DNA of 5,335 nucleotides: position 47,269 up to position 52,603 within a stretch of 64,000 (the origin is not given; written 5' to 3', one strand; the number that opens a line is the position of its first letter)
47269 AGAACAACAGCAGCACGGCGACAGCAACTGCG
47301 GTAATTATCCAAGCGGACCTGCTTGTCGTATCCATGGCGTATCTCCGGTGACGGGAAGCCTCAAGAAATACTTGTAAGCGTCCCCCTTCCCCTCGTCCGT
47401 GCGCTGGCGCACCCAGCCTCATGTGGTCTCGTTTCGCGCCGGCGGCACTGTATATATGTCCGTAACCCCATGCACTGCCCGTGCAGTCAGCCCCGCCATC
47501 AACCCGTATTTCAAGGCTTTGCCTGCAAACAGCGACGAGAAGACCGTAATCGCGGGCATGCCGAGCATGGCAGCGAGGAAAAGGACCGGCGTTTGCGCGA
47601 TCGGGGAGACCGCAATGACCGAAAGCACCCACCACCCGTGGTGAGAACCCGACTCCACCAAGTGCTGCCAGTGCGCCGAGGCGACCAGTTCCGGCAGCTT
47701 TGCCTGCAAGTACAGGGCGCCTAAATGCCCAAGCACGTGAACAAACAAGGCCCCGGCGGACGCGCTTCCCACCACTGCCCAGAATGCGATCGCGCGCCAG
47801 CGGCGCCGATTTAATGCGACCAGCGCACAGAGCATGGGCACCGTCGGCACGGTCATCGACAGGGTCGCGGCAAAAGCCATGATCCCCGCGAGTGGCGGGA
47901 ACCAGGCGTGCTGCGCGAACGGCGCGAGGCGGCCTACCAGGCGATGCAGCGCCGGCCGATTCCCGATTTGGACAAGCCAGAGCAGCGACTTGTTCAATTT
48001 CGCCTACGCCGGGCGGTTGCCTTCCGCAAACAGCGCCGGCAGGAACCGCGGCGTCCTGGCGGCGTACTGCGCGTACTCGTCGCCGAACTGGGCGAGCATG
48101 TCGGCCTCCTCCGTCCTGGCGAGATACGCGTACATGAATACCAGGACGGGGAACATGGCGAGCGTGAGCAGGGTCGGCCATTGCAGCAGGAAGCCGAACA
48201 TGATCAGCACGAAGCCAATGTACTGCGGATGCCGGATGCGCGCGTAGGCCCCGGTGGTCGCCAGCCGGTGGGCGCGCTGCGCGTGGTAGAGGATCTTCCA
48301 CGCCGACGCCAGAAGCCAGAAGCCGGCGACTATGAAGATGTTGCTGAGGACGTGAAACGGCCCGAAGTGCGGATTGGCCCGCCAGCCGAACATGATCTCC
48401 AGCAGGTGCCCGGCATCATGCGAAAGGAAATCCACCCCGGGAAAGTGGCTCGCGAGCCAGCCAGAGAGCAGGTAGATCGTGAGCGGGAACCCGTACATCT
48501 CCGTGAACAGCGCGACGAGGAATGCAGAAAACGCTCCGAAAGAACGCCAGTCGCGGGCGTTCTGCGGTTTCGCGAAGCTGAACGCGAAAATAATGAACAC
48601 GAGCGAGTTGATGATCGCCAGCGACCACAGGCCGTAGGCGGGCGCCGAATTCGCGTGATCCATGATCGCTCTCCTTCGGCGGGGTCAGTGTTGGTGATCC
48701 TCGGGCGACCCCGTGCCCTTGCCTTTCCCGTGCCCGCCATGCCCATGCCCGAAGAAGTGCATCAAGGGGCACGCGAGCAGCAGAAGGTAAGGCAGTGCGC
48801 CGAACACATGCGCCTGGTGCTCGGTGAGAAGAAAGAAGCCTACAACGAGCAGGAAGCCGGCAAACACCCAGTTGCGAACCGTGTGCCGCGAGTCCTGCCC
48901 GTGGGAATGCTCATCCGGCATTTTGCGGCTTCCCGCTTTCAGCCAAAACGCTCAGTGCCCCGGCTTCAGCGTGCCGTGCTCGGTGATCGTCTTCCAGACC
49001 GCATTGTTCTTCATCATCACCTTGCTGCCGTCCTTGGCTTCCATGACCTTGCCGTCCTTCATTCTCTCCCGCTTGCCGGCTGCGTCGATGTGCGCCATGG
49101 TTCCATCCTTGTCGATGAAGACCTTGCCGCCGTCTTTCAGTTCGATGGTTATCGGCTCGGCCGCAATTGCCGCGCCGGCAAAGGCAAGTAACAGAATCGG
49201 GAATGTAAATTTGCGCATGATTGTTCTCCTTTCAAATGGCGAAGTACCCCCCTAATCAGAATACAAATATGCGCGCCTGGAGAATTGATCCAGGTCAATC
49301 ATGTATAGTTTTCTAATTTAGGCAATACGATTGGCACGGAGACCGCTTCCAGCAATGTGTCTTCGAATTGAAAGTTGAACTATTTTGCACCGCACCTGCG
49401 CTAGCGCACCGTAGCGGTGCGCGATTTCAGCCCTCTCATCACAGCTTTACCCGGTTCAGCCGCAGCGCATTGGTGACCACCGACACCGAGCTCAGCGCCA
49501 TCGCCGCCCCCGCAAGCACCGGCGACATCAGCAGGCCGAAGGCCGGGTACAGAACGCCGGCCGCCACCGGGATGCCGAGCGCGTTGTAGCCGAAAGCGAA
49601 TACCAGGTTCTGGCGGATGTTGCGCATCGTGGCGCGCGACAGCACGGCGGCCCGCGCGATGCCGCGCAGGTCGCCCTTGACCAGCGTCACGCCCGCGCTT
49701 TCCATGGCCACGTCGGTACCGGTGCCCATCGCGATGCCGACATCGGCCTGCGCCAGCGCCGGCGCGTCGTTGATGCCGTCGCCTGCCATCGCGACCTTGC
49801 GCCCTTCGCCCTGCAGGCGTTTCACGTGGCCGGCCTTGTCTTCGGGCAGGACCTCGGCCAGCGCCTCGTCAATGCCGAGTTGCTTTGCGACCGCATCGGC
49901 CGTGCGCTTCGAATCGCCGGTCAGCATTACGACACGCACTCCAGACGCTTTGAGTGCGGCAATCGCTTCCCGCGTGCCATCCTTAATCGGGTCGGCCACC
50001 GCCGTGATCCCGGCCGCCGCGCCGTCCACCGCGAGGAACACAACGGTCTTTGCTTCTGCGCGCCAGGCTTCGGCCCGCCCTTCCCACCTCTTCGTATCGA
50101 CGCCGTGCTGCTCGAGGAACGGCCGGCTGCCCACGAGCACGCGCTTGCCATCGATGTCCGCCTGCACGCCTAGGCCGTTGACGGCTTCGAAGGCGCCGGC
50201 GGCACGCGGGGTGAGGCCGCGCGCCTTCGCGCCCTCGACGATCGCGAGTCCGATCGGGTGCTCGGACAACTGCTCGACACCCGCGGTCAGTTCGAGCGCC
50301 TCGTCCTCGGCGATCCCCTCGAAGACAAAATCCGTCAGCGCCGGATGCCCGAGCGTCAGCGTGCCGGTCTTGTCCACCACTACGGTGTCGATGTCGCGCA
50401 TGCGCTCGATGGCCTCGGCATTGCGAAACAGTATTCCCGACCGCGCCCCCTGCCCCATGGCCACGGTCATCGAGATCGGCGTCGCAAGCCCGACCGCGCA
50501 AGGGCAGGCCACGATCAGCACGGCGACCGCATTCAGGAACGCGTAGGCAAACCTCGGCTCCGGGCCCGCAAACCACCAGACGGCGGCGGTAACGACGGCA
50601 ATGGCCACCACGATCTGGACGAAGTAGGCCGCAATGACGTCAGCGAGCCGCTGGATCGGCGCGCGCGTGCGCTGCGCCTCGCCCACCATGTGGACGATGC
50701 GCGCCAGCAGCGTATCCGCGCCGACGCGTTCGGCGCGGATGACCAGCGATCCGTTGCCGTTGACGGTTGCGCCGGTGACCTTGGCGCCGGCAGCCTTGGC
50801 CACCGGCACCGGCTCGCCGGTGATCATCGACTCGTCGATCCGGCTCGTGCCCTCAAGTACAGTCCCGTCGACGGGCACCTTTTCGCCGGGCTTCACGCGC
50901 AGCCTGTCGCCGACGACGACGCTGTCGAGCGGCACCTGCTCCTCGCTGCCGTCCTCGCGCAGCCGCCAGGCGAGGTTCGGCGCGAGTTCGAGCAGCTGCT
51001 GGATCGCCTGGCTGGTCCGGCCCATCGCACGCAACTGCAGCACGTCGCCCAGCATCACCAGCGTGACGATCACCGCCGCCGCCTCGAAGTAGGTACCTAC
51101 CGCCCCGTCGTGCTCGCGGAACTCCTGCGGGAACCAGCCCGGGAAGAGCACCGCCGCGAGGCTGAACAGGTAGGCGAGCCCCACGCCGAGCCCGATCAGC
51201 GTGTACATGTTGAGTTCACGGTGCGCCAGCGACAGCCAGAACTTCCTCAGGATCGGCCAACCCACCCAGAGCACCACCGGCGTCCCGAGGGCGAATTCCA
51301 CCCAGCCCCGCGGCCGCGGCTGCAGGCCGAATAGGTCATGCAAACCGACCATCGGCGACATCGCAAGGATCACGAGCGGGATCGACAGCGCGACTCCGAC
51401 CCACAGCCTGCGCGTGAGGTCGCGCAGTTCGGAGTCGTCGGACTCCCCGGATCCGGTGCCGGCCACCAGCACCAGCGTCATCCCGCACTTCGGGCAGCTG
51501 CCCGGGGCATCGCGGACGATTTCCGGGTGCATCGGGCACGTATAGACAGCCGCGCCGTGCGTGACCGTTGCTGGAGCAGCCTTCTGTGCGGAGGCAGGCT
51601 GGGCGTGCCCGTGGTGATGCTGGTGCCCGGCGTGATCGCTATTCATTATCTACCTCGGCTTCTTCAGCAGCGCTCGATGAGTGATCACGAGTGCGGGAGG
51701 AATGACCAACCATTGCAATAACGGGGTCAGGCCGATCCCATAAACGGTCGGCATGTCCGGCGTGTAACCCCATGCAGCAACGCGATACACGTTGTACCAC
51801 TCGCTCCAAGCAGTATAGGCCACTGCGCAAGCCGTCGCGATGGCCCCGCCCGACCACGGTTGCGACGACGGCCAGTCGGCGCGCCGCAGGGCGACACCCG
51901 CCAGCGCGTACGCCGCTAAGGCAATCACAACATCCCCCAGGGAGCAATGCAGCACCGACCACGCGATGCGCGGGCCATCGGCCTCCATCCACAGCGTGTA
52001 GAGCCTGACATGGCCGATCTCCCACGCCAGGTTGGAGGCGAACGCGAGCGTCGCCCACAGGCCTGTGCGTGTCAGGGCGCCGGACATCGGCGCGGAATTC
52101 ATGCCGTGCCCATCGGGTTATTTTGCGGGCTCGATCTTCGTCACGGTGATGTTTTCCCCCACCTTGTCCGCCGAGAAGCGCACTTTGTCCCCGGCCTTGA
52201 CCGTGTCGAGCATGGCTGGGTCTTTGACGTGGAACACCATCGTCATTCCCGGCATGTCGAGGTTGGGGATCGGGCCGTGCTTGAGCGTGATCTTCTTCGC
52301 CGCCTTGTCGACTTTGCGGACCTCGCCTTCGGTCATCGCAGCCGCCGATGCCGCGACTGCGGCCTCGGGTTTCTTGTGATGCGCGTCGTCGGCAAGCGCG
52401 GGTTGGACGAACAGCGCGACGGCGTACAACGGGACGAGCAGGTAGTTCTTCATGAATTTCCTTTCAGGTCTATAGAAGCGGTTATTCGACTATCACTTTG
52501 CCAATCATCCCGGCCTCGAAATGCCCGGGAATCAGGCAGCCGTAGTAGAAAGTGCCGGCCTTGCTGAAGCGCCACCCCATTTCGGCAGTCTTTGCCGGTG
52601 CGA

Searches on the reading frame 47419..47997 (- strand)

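Call 14: search_protein_families(library=pfam, proteins=[window:47419-47997:-], max_evalue=0.01)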
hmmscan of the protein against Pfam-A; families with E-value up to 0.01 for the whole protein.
window:47419-47997:- (192 aa): 0 families

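Call 66: search_protein_families(library=pfam, proteins=[window:47419-47997:-], max_evalue=5)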
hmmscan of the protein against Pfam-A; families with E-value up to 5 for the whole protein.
window:47419-47997:- (192 aa): 3 families
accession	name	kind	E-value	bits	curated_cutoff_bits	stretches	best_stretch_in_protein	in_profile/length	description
PF19455.4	DUF5993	-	0.033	14.8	27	1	56-93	10-47/50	Family of unknown function (DUF5993)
PF07331.16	TctB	-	0.37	11.4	29.1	1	34-90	71-133/137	Tripartite tricarboxylate transporter TctB family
PF02687.27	FtsX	-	1.3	9.5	25.5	1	73-160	45-113/120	FtsX-like permease C-terminal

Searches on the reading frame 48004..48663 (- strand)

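Call 14: search_protein_families(library=pfam, proteins=[window:48004-48663:-], max_evalue=0.01)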
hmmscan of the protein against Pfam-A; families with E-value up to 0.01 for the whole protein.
window:48004-48663:- (219 aa): 3 families
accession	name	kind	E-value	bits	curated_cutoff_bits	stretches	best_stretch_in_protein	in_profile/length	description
PF04191.18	PEMT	-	9.2e-08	32.9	25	1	106-195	12-104/105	Phospholipid methyltransferase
PF04140.19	ICMT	-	1.4e-06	29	24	1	105-189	6-93/95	Isoprenylcysteine carboxyl methyltransferase (ICMT) family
PF06966.17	DUF1295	-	0.003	17.5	20.4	1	128-204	147-235/235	Protein of unknown function (DUF1295)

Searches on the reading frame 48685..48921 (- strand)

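Call 14: search_protein_families(library=pfam, proteins=[window:48685-48921:-], max_evalue=0.01)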
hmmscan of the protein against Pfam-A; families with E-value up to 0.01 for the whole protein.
window:48685-48921:- (78 aa): 1 family
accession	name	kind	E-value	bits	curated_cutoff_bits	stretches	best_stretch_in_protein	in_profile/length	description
PF11666.13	DUF2933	-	3e-23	82.1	21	1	22-68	2-49/52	Protein of unknown function (DUF2933)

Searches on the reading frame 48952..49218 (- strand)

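Call 14: search_protein_families(library=pfam, proteins=[window:48952-49218:-], max_evalue=0.01)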
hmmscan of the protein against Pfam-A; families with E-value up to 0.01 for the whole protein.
window:48952-49218:- (88 aa): 2 families
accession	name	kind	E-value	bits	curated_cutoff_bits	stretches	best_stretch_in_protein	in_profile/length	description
PF11525.13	CopK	-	5.3e-14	52.1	23.8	1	24-75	8-59/70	Copper resistance protein K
PF20606.3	DUF6799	-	0.0047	17.1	26.8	0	53-73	6-27/63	Domain of unknown function (DUF6799)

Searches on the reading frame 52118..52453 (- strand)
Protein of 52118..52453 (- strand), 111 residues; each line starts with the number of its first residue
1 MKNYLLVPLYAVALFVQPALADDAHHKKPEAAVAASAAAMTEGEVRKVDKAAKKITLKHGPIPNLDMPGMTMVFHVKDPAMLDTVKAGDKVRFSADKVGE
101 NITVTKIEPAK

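Call 14: search_protein_families(library=pfam, proteins=[window:52118-52453:-], max_evalue=0.01)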
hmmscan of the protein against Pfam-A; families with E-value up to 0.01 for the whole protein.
window:52118-52453:- (111 aa): 1 family
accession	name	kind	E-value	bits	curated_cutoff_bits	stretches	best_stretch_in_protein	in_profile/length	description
PF11604.15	CusF_Ec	-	9.3e-32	109.2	27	1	39-109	2-72/72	Copper binding periplasmic protein CusF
